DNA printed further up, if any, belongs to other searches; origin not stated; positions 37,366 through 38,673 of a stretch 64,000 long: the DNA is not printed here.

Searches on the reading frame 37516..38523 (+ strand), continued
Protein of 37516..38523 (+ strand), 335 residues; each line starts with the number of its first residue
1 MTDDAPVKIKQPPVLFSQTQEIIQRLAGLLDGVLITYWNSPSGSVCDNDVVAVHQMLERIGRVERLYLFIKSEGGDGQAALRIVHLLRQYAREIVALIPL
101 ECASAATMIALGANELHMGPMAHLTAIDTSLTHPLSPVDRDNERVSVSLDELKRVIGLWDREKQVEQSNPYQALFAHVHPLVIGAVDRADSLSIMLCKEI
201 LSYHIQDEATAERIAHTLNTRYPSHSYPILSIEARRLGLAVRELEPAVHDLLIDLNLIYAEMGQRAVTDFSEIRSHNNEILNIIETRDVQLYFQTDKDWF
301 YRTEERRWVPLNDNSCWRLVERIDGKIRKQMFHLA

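Call 61: search_dna_similar(query=window:37516-38523:+, collection=plasmids, mode=protein, max_rows=15)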
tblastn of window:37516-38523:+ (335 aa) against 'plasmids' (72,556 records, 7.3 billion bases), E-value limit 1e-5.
Records with a match: 6; places in all: 6; records where one place covers at least 80% of the query: 1.
Best place of each record, by identity: 60-80% 1; <60% 5.
By first word of the organism name: Escherichia 2; Ideonella 1; Candidatus 1; Klebsiella 1; Rhizobium 1.
By predicted mobility (MOB-suite, as given by PLSDB): non-mobilizable 5; conjugative 1.
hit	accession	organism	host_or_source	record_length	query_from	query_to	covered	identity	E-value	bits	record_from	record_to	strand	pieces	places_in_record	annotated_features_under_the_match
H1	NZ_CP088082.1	Ideonella dechloratans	Cell culture,Activated sludge, ...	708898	8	335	98%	62.8%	5e-141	447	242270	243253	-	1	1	hypothetical protein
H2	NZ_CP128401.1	Candidatus Chlorohelix allophototropha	Single colony of Candidatus Chlorohelix ...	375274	7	243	71%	29.5%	3e-23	108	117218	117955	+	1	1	hypothetical protein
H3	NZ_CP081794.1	Escherichia coli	-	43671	57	252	59%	33.3%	5e-22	104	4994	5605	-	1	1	serine protease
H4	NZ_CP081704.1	Escherichia coli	-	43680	57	252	59%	33.3%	5e-22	104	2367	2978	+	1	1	serine protease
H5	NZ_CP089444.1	Klebsiella quasipneumoniae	bacteria,chicken meat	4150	49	265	65%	25.1%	1e-8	64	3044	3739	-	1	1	hypothetical protein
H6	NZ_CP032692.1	Rhizobium sp. CCGE532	Phaseolus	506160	55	208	46%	34.4%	8e-10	89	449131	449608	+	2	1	hypothetical protein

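Call 62: search_dna_similar(query=window:37516-38523:+, collection=phages, mode=protein, max_rows=10)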
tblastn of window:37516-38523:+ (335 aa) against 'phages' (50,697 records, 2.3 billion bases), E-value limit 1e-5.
Records with a match: 5; places in all: 5; records where one place covers at least 80% of the query: 0.
Best place of each record, by identity: <60% 5.
By first word of the organism name: Porphyromonas 5.
By host as written in the record: Porphyromonas gingivalis F0568 1; Porphyromonas gingivalis D83T3 1; Porphyromonas gingivalis Kyudai-3 1; Porphyromonas gingivalis KCOM 2803 1; Porphyromonas gingivalis KCOM 2799 1.
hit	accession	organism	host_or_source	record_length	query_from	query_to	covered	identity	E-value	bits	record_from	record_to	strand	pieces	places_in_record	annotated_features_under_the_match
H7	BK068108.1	Porphyromonas phage phage027a_F0568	Porphyromonas gingivalis F0568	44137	39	282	73%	27.2%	2e-8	62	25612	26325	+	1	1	hypothetical protein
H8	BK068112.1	Porphyromonas phage phage031a_D83T3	Porphyromonas gingivalis D83T3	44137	39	282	73%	27.2%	2e-8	62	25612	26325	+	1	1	hypothetical protein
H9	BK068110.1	Porphyromonas phage phage029a_Kyudai3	Porphyromonas gingivalis Kyudai-3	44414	39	282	73%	27.2%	2e-8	62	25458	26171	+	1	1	hypothetical protein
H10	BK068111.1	Porphyromonas phage phage030a_KCOM2803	Porphyromonas gingivalis KCOM 2803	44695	39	282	73%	27.2%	2e-8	62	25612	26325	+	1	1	hypothetical protein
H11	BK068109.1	Porphyromonas phage phage028a_KCOM2799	Porphyromonas gingivalis KCOM 2799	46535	39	282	73%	27.2%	2e-8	62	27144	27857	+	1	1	hypothetical protein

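Call 63: get_annotated_region(hit=H1, flank=6000)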
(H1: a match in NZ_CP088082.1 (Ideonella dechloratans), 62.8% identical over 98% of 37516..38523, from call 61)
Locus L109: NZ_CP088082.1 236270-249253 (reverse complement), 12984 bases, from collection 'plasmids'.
description: Ideonella dechloratans strain CCUG 30977 plasmid unnamed1, complete sequence
organism: Ideonella dechloratans (NCBI taxid 36863)
taxonomy: Bacteria; Pseudomonadota; Betaproteobacteria; Burkholderiales; Sphaerotilaceae; Ideonella; Ideonella dechloratans
host: -; source: Cell culture,Activated sludge, wastewater treatment plant; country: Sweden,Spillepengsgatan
typing (MOB-suite, as given by PLSDB): non-mobilizable
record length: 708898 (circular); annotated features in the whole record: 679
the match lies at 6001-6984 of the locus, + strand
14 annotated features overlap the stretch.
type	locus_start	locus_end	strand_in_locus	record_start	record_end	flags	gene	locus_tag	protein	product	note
CDS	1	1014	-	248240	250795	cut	-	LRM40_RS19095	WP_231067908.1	DUF2309 domain-containing protein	-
CDS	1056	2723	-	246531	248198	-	-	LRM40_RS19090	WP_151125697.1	NADH-quinone oxidoreductase subunit L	GO:0042773 - ATP synthesis coupled electron transport [Evidence IEA]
CDS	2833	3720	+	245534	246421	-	-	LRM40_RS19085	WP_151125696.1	LysR family transcriptional regulator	GO:0006355 - regulation of DNA-templated transcription [Evidence IEA]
CDS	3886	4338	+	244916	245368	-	-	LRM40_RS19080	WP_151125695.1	hypothetical protein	-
CDS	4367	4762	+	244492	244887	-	-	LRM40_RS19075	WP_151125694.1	GFA family protein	-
CDS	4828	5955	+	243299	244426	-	-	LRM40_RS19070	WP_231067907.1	L,D-transpeptidase family protein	-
CDS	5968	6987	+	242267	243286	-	-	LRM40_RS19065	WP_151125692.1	hypothetical protein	-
CDS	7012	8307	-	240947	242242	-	-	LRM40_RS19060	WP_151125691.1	acetylornithine deacetylase/succinyl-diaminopimelate desuccinylase family protein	-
CDS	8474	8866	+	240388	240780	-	-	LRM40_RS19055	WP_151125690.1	hypothetical protein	-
CDS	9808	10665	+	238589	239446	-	-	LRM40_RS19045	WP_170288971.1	DUF4922 domain-containing protein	-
CDS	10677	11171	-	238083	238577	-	-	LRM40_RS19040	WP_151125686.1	hypothetical protein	-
CDS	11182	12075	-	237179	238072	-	-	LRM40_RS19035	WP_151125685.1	LysR family transcriptional regulator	-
CDS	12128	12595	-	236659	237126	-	-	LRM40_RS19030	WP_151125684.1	nuclear transport factor 2 family protein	-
CDS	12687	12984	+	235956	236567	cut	-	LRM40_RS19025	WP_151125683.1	TetR/AcrR family transcriptional regulator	-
